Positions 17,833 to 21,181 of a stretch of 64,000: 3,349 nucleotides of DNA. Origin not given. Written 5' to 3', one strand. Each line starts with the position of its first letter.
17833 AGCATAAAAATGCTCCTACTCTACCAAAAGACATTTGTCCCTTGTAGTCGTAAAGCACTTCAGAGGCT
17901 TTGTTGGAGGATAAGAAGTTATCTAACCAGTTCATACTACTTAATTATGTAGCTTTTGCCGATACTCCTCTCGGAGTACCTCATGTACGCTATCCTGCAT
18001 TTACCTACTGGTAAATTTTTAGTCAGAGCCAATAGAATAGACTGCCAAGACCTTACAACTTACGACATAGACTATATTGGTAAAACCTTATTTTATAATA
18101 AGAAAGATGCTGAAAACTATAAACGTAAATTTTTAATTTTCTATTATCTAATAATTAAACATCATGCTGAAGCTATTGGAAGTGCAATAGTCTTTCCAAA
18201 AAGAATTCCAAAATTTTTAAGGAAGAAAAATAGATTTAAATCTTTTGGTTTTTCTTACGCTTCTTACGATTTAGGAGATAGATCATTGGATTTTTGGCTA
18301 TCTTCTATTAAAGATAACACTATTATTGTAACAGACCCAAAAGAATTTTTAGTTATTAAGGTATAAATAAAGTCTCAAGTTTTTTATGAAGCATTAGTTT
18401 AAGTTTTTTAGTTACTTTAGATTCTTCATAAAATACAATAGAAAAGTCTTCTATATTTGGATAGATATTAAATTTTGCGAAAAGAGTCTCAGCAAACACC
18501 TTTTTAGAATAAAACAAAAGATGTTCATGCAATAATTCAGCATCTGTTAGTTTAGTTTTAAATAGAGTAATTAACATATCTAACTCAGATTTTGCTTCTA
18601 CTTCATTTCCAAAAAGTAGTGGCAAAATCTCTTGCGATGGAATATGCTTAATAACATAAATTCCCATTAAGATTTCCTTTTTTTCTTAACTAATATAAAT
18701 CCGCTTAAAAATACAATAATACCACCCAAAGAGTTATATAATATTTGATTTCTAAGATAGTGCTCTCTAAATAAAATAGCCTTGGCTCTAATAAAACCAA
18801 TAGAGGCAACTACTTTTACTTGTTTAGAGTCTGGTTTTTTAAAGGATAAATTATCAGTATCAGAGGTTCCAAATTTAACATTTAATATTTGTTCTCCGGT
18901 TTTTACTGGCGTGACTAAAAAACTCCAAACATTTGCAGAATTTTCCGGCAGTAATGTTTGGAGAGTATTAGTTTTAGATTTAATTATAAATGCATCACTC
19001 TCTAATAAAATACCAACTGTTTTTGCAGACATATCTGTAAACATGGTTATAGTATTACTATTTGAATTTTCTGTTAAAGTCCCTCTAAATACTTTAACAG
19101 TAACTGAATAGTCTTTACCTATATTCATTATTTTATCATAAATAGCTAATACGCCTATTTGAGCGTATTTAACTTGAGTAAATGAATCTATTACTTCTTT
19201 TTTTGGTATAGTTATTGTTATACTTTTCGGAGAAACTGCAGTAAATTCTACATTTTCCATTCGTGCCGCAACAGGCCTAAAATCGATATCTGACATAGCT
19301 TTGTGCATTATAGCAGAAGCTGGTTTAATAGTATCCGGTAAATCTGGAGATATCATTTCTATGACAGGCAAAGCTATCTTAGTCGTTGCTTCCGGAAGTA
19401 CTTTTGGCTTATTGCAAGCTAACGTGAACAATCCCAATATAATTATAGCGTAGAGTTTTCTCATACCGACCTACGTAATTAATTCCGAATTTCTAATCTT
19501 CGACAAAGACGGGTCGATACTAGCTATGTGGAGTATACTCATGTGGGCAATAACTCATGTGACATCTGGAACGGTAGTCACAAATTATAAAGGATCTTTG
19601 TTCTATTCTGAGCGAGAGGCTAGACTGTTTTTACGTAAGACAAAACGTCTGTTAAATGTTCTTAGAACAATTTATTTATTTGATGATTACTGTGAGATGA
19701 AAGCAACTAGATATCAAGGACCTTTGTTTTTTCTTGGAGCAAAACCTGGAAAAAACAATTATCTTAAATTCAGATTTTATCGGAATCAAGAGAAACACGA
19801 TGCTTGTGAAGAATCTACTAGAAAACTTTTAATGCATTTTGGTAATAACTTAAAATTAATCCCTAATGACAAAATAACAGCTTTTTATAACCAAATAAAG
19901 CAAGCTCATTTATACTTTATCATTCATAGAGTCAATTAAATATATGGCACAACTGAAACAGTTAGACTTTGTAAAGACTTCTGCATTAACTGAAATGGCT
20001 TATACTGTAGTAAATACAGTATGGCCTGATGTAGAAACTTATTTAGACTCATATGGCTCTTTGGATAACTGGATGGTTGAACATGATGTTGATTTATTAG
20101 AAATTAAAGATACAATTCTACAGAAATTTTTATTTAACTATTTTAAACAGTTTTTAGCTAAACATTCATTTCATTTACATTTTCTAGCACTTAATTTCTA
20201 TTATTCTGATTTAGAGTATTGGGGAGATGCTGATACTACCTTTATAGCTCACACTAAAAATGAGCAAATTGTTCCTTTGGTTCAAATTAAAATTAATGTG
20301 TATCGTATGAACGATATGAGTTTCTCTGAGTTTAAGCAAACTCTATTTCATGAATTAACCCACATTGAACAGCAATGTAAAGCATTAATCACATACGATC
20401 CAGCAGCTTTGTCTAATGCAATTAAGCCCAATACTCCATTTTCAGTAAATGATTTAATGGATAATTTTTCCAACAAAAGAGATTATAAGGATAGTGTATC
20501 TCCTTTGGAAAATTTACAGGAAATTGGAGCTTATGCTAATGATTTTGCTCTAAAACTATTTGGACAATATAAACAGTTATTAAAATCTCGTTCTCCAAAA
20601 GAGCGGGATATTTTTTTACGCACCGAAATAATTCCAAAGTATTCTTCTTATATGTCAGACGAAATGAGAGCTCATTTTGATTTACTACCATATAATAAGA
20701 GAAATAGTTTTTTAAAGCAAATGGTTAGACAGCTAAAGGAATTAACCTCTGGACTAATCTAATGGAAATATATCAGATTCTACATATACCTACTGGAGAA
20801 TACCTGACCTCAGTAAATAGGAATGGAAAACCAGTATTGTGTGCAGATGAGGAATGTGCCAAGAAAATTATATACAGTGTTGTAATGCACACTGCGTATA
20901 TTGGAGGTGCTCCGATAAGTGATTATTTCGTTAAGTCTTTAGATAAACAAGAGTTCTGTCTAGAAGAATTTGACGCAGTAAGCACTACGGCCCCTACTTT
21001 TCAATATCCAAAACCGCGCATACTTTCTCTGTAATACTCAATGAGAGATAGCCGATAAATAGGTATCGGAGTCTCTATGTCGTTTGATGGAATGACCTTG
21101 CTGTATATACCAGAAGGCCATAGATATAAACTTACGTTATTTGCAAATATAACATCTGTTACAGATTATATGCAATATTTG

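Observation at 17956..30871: Expanded paralogous family of small proteins with N-terminal HIPTG motif and C-terminal KEEFxII motif (about 10 copies)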

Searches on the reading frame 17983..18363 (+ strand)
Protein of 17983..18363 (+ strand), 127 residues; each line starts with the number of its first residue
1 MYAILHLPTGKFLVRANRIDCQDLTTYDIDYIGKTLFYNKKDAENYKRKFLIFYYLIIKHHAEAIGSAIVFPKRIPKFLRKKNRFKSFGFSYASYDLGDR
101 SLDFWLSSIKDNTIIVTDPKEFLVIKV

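Call 3: search_protein_families(library=pfam, max_evalue=1, proteins=[window:17983-18363:+])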
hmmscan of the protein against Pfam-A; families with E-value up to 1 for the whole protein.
seq(127 aa): 0 families

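Call 4: search_protein_families(library=phrogs, max_evalue=1, proteins=[window:17983-18363:+])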
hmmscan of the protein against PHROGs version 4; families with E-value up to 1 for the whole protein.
seq(127 aa): 0 families

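Call 12: find_homologous_proteins(query=A1, max_evalue=0.001)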
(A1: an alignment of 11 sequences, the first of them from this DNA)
Query A1 (11 sequences) (127 aa, profile of the alignment): 9 proteins with E <= 0.001 among 194 candidates.
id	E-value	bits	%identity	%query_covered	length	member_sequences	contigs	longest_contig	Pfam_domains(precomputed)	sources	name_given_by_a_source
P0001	4.6e-19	87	60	8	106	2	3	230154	-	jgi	jgi:hypothetical protein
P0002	4.5e-16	77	100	100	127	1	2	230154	-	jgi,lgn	jgi:hypothetical protein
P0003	3.7e-13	68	38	25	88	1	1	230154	-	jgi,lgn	jgi:hypothetical protein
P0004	1.8e-11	63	29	39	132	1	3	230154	-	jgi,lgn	jgi:hypothetical protein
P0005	6.2e-5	42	24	36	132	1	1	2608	-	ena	-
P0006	8.8e-5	41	57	100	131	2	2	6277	-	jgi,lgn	jgi:hypothetical protein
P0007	2.5e-4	40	60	8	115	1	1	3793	-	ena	-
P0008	3.7e-4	39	28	36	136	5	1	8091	-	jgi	jgi:hypothetical protein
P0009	4.2e-4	39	30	40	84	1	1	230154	-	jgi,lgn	jgi:hypothetical protein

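Call 16: find_encoding_contigs(protein=P0006, flank=10000, max_places=4)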
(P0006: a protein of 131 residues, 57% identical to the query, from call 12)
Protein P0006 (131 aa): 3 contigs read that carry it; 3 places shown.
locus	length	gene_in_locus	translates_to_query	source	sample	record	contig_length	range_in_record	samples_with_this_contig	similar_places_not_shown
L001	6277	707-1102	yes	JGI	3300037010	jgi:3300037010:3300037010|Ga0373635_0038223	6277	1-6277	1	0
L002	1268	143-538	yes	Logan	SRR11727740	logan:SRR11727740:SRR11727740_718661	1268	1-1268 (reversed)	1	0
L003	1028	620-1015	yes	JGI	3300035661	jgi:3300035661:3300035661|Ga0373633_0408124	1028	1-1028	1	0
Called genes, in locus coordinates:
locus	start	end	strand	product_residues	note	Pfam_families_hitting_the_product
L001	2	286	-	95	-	?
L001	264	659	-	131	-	-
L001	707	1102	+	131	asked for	-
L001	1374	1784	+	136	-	-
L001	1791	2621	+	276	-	-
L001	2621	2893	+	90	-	-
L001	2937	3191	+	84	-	-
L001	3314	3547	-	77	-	PF04023:FeoA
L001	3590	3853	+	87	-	-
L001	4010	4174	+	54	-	-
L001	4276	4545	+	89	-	-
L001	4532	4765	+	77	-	-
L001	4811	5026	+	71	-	PF13619:KTSC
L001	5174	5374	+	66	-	-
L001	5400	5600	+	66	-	-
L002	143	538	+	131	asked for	-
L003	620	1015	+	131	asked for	-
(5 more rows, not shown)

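Call 17: find_encoding_contigs(protein=P0008, flank=10000, max_places=4)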
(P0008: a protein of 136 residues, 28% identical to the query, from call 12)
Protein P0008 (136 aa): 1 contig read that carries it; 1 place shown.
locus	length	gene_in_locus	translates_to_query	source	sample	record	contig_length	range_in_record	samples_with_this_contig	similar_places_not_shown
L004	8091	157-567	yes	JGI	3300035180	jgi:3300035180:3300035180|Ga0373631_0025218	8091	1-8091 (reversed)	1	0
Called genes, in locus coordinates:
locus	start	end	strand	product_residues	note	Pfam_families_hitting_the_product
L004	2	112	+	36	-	?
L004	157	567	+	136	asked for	-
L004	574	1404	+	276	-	-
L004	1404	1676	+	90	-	-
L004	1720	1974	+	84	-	-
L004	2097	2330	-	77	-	PF04023:FeoA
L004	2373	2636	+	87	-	-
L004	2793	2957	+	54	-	-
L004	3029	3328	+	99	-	-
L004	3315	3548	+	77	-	-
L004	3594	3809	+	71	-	PF13619:KTSC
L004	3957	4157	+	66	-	-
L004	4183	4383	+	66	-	-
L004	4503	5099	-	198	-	-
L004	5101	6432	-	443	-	-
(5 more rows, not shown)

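Call 21: find_encoding_contigs(protein=P0007, flank=10000, max_places=4)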
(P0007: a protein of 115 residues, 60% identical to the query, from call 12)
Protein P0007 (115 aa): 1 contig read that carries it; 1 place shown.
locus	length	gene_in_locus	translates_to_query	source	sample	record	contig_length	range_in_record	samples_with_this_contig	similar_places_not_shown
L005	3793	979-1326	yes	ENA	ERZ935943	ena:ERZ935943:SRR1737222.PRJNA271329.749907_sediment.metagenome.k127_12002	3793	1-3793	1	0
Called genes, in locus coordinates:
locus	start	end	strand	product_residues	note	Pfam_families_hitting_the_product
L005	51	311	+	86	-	-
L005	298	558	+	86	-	-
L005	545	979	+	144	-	-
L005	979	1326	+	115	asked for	-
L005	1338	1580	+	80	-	-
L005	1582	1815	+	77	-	-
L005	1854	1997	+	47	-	-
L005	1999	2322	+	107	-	-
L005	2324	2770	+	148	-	-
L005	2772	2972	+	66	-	-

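Call 22: find_encoding_contigs(protein=P0005, flank=10000, max_places=4)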
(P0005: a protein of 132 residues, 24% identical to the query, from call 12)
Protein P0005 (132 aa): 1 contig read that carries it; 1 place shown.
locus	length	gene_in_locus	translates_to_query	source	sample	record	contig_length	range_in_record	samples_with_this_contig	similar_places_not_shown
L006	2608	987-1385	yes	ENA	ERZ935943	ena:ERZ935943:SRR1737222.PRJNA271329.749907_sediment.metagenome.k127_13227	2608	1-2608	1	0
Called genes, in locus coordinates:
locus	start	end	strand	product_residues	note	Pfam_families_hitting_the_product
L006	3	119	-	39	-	?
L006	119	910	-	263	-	-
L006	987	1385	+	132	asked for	-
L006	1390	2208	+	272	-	-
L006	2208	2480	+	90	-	-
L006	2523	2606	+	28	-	?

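Call 38: predict_structure(alignment_id=A4)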
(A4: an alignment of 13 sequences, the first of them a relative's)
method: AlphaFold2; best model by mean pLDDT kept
length: 132 residues; sequences in the alignment: 13
mean_pLDDT: 84.5   pTM: 0.78
mean pLDDT of the five models: 84.5, 84.3, 83.7, 83.4, 81.0
residues with pLDDT >= 90: 66; 70-90: 42; 50-70: 24; < 50: 0
segments of 3 or more residues with pLDDT < 50: none
pLDDT, mean of each block of 10 residues (from residue 1): 94 95 96 94 83 65 63 61 84 91 87 90 94 86
secondary structure, 60 per line:
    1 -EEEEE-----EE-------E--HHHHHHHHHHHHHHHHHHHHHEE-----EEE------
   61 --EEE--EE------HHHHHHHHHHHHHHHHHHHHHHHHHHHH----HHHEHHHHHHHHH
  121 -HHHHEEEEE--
elements in order: E2-6 H24-44 E52-54 E63-65 H76-103 H112-120 H122-125 E126-130

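Call 77: find_related_loci(query=A4, collection=genome_contigs, flank=10000)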
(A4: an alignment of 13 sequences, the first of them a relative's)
Query A4 (132 aa) in genome_contigs; peptide patterns used: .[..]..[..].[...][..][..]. (x = any residue, [..] = any of these).
1 stretches matched a pattern, but none encodes a relative of the query by tblastn (E <= 1e-3).

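Call 78: find_related_loci(query=A4, collection=metagenome_contigs, flank=10000)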
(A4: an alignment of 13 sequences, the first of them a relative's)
Query A4 (132 aa) in metagenome_contigs; peptide patterns used: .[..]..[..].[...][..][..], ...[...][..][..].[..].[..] (x = any residue, [..] = any of these).
131 stretches matched a pattern, but none encodes a relative of the query by tblastn (E <= 1e-3).

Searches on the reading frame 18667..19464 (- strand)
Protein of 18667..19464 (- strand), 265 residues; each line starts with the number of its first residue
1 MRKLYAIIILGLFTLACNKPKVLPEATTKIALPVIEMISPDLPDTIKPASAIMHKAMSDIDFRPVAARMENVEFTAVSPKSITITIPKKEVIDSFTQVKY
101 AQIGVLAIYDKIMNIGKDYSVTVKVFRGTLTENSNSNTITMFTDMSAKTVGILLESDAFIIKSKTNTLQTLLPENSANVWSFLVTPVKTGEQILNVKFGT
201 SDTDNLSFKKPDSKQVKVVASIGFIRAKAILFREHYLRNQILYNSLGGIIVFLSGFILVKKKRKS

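Call 46: search_protein_families(library=pfam, max_evalue=0.01, proteins=[window:18667-19464:-])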
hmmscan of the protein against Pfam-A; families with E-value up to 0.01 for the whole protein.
window:18667-19464:- (265 aa): 0 families

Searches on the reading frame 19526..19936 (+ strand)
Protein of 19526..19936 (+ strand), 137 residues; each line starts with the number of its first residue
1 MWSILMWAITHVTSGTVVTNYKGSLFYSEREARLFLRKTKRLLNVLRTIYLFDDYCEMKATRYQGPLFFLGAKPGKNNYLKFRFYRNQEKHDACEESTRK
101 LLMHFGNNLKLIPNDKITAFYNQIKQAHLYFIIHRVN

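Call 3: search_protein_families(library=pfam, max_evalue=1, proteins=[window:19526-19936:+])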
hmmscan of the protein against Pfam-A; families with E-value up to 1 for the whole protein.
seq(137 aa): 1 family
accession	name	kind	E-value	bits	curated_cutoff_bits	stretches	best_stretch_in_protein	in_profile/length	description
PF18518.7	TcA_RBD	-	0.11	13.4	32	1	9-70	32-95/132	TcA receptor binding domain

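Call 4: search_protein_families(library=phrogs, max_evalue=1, proteins=[window:19526-19936:+])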
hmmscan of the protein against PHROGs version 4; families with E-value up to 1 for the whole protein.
seq(137 aa): 1 family
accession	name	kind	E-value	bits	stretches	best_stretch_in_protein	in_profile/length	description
phrog_33509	-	unknown function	0.18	13.1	1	49-85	18-51/79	-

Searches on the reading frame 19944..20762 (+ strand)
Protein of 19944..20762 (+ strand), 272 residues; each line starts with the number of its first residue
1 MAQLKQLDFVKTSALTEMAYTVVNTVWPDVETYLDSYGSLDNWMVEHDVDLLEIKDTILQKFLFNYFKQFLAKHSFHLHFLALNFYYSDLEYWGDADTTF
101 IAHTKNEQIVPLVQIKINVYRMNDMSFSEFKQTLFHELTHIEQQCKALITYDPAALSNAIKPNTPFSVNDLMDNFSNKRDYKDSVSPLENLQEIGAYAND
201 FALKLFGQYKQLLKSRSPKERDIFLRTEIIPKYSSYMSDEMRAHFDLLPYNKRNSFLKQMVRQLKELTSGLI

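Call 10: search_protein_families(library=pfam, max_evalue=0.001, proteins=[window:19944-20762:+])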
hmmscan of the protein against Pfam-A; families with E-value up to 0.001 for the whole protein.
window:19944-20762:+ (272 aa): 0 families

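Call 72: search_protein_families(library=pfam, max_evalue=1, proteins=[window:19944-20762:+])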
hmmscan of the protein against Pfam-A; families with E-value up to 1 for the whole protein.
window:19944-20762:+ (272 aa): 1 family
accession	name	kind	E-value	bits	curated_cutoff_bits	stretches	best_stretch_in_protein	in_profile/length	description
PF18894.6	PhageMetallopep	-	0.088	13.3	23.7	1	111-144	63-97/134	Putative phage metallopeptidase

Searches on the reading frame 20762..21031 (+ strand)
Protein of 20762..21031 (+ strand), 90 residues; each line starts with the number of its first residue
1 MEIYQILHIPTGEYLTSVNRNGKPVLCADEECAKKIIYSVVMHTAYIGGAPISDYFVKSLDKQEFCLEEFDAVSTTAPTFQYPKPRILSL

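Call 3: search_protein_families(library=pfam, max_evalue=1, proteins=[window:20762-21031:+])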
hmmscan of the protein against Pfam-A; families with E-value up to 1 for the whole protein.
seq(90 aa): 2 families
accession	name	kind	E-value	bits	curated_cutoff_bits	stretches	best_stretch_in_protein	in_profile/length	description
PF02815.25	MIR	-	0.078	13.3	25.6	1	3-41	70-108/185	MIR domain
PF24208.1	Beta-tre_PLH30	-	0.19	12.1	27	1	4-44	1-41/130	Endo-acting ulvan lyase beta-trefoil domain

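Call 4: search_protein_families(library=phrogs, max_evalue=1, proteins=[window:20762-21031:+])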
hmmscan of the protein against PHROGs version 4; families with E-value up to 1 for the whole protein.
seq(90 aa): 0 families

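Call 18: find_related_loci(query=A2, collection=viral_contigs, flank=10000)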
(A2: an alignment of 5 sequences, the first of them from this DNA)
Query A2 (90 aa) in viral_contigs; peptide patterns used: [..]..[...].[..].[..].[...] (x = any residue, [..] = any of these).
10 stretches matched a pattern, but none encodes a relative of the query by tblastn (E <= 1e-3).
